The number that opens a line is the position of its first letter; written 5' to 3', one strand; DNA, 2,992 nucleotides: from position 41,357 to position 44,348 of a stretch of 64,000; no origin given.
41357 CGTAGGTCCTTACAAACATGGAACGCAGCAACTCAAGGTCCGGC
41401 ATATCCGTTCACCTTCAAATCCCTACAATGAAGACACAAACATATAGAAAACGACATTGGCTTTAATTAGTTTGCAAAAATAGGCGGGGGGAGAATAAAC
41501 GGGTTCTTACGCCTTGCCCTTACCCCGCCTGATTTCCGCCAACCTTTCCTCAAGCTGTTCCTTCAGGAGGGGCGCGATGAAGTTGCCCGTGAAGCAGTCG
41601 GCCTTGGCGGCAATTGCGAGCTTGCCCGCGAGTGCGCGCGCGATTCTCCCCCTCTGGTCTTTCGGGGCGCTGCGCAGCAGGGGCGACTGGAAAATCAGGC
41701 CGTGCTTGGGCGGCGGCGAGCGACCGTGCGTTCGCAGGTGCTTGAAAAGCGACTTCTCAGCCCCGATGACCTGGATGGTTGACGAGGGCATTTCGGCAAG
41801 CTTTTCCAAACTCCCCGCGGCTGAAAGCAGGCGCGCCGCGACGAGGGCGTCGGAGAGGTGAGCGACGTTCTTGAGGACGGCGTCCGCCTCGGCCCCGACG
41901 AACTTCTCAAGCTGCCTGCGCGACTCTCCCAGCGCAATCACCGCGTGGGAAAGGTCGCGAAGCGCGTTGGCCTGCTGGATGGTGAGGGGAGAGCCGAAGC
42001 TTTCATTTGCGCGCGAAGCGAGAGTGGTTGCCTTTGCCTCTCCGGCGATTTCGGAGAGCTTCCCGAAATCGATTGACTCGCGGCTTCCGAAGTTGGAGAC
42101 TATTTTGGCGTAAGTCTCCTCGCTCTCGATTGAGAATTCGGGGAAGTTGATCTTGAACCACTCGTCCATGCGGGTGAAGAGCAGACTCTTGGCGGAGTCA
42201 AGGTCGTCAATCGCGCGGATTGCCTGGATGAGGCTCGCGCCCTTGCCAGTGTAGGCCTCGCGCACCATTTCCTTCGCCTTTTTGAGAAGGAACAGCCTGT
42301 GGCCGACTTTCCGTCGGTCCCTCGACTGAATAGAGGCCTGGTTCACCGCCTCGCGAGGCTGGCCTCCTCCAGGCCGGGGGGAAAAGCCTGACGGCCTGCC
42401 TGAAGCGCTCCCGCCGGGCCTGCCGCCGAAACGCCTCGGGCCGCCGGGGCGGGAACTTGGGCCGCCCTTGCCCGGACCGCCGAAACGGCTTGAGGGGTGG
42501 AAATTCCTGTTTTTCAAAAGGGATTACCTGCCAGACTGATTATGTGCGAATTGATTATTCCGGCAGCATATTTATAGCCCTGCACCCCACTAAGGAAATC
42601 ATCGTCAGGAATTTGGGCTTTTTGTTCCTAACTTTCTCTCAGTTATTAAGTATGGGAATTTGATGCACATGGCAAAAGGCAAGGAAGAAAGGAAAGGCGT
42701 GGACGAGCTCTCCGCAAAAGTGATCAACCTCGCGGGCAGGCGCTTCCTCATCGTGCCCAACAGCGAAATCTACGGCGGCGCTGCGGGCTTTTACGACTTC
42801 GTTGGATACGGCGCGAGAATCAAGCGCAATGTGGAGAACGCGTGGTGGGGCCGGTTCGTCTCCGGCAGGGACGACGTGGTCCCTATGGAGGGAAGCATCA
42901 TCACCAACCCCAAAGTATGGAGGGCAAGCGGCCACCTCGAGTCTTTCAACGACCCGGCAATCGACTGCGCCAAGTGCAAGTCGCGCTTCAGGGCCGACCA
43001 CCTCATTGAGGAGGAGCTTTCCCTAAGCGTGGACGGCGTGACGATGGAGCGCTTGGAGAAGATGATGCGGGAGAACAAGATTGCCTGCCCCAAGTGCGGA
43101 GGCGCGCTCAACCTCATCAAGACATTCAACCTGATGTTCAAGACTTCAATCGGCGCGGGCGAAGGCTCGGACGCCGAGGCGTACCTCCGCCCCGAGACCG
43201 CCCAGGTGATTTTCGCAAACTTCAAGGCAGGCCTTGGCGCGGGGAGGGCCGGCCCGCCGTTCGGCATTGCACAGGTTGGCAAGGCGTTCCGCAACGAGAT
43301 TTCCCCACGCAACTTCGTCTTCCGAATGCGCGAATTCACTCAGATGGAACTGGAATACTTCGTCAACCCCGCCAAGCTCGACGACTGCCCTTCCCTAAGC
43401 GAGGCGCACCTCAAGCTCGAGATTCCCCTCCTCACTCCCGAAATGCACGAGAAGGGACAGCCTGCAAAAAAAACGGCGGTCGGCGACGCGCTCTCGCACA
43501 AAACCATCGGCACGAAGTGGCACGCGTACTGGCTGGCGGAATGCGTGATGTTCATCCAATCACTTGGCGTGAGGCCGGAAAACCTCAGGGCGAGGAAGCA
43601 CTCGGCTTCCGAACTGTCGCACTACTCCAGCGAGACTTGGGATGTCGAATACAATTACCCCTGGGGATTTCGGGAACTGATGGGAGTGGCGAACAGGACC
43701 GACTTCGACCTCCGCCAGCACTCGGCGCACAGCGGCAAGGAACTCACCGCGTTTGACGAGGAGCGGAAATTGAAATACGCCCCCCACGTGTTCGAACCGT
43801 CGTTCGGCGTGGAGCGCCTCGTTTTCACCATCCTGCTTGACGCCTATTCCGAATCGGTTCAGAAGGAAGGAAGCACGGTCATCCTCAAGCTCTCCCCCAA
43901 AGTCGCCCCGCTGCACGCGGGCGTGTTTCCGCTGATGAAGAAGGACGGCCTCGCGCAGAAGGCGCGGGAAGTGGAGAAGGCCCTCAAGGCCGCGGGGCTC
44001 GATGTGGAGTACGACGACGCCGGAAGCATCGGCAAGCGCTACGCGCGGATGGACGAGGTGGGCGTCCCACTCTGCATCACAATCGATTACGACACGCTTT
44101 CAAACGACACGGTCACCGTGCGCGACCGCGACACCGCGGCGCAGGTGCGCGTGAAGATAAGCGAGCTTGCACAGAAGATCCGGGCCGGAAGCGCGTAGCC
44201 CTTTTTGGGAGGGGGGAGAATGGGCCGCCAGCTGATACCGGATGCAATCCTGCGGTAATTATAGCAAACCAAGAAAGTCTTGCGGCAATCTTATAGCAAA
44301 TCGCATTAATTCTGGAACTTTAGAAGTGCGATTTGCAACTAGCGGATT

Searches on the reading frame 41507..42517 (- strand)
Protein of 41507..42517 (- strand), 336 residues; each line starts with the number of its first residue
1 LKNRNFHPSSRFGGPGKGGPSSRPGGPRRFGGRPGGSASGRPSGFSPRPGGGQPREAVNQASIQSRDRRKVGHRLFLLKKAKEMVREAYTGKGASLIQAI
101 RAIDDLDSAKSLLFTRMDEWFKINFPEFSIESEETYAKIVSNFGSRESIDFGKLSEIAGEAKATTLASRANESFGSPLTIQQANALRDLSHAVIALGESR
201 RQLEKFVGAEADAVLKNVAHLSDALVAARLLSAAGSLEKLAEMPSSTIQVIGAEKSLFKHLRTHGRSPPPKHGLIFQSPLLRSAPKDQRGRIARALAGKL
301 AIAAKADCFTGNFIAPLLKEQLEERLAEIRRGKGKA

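Call 23: search_protein_families(library=pfam, proteins=[window:41507-42517:-], max_evalue=0.001)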
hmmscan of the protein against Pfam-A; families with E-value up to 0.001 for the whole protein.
window:41507-42517:- (336 aa): 1 family
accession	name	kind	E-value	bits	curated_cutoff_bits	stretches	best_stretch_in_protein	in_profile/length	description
PF01798.23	Nop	-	2.6e-50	171.5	25.4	1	103-327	2-227/228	snoRNA binding domain, fibrillarin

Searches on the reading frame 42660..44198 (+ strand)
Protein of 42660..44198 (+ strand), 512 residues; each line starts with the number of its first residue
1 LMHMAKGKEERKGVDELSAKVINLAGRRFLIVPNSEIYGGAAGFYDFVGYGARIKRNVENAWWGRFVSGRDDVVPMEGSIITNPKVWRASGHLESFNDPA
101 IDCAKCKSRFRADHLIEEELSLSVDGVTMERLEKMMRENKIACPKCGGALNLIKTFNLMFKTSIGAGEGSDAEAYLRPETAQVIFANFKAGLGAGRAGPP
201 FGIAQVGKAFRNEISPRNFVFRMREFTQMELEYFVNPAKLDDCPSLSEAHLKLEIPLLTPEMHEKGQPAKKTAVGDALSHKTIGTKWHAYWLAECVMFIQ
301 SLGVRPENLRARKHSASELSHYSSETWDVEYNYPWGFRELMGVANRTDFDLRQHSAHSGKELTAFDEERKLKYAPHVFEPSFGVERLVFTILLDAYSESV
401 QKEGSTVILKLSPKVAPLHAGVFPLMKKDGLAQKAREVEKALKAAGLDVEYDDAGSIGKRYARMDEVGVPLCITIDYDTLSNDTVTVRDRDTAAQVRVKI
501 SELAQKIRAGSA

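Call 23: search_protein_families(library=pfam, proteins=[window:42660-44198:+], max_evalue=0.001)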
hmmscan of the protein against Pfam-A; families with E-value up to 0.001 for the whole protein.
window:42660-44198:+ (512 aa): 2 families
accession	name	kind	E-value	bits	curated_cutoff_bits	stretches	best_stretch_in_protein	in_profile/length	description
PF03129.25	HGTP_anticodon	-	1.1e-23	83.6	21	1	422-508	4-92/94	Anticodon binding domain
PF00587.30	tRNA-synt_2b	-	5.1e-06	27.1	29.3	1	171-242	8-78/179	tRNA synthetase class II core domain (G, H, P, S and T)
